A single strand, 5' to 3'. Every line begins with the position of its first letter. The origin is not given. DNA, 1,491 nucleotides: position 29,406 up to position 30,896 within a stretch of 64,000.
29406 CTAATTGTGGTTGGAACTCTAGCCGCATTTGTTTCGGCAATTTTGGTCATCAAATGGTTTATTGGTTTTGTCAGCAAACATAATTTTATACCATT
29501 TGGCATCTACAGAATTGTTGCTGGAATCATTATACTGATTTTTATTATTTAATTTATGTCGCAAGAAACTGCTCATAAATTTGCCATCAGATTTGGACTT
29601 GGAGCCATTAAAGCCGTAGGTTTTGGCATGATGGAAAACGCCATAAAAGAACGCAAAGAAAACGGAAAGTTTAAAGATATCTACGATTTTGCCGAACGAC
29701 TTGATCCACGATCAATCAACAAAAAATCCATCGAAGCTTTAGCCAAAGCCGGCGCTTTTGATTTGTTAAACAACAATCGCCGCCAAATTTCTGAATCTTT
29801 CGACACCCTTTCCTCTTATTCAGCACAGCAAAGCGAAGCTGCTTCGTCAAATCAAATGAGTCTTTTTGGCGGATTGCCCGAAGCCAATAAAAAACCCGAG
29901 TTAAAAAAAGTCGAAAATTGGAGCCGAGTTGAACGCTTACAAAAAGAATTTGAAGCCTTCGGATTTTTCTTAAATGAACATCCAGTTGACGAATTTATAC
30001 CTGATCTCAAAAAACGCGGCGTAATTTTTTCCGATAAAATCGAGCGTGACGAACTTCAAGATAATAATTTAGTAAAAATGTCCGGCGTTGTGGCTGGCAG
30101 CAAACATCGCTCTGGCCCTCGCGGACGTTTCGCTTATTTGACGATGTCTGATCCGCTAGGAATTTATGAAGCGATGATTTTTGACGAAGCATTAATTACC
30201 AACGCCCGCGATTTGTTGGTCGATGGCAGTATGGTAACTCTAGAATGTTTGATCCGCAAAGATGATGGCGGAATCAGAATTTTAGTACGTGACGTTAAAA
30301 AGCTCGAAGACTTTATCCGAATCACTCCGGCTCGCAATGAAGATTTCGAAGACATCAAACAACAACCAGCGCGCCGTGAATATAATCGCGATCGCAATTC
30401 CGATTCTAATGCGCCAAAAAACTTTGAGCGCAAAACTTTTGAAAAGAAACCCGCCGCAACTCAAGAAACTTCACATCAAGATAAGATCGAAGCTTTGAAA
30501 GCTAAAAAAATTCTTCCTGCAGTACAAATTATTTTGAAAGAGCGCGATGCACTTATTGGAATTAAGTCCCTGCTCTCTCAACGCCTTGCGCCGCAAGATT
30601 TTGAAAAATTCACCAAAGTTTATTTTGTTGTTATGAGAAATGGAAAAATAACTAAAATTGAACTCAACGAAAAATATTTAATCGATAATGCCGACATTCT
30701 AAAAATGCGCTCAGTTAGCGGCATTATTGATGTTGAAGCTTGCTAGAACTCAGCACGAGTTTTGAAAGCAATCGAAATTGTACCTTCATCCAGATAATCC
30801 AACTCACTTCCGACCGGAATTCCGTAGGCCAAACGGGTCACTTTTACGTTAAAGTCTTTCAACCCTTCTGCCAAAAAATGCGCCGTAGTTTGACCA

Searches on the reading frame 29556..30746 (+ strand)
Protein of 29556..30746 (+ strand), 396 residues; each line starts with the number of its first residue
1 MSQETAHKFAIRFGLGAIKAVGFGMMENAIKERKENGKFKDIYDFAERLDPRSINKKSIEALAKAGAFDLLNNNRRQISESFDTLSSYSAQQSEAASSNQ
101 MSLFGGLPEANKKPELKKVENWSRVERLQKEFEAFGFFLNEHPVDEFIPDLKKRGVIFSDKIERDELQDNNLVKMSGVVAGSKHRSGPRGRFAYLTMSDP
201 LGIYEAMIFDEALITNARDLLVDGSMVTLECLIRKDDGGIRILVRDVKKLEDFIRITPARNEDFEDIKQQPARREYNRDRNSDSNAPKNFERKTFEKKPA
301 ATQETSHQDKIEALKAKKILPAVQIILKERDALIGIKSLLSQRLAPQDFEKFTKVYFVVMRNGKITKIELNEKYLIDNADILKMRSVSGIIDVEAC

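Call 81: find_encoding_contigs(protein=window:29556-30746:+, flank=10000, max_places=1)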
Protein window:29556-30746:+ (396 aa): 24 contigs read that carry it; 1 place shown.
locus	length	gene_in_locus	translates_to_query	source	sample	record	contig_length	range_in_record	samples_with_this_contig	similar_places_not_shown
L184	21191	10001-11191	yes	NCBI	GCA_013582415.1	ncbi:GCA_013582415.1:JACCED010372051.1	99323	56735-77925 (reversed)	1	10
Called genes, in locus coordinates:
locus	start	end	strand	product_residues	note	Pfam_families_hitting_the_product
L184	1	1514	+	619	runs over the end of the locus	PF21722:Gly_rich_2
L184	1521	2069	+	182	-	PF03232:COQ7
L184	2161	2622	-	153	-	PF00885:DMRL_synthase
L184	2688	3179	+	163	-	PF01899:MNHE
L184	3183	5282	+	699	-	PF22745:Nlig-Ia, PF01653:DNA_ligase_aden, PF03120:OB_DNA_ligase, PF03119:DNA_ligase_ZBD, PF12826:HHH_2 (weak), PF00533:BRCT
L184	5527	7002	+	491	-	PF13637:Ank_4 (faint), PF13857:Ank_5 (faint), PF12796:Ank_2, PF00023:Ank (weak), PF13606:Ank_3 (weak)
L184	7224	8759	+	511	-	PF12796:Ank_2, PF13606:Ank_3 (faint), PF13857:Ank_5, PF00023:Ank, PF13637:Ank_4, PF00023:Ank (weak), PF12796:Ank_2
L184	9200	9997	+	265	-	PF02673:BacA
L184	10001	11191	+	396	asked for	PF14579:HHH_6, PF01336:tRNA_anti-codon (faint)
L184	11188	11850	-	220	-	PF01751:Toprim, PF13662:Toprim_4, PF21175:RecR_C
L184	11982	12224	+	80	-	-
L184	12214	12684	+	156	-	PF14489:QueF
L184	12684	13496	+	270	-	PF01790:LGT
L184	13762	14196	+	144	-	PF00581:Rhodanese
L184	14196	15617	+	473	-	PF11638:DnaA_N, PF00308:Bac_DnaA, PF01695:IstB_IS21 (weak), PF00004:AAA (weak), PF05729:NACHT (faint), PF08299:Bac_DnaA_C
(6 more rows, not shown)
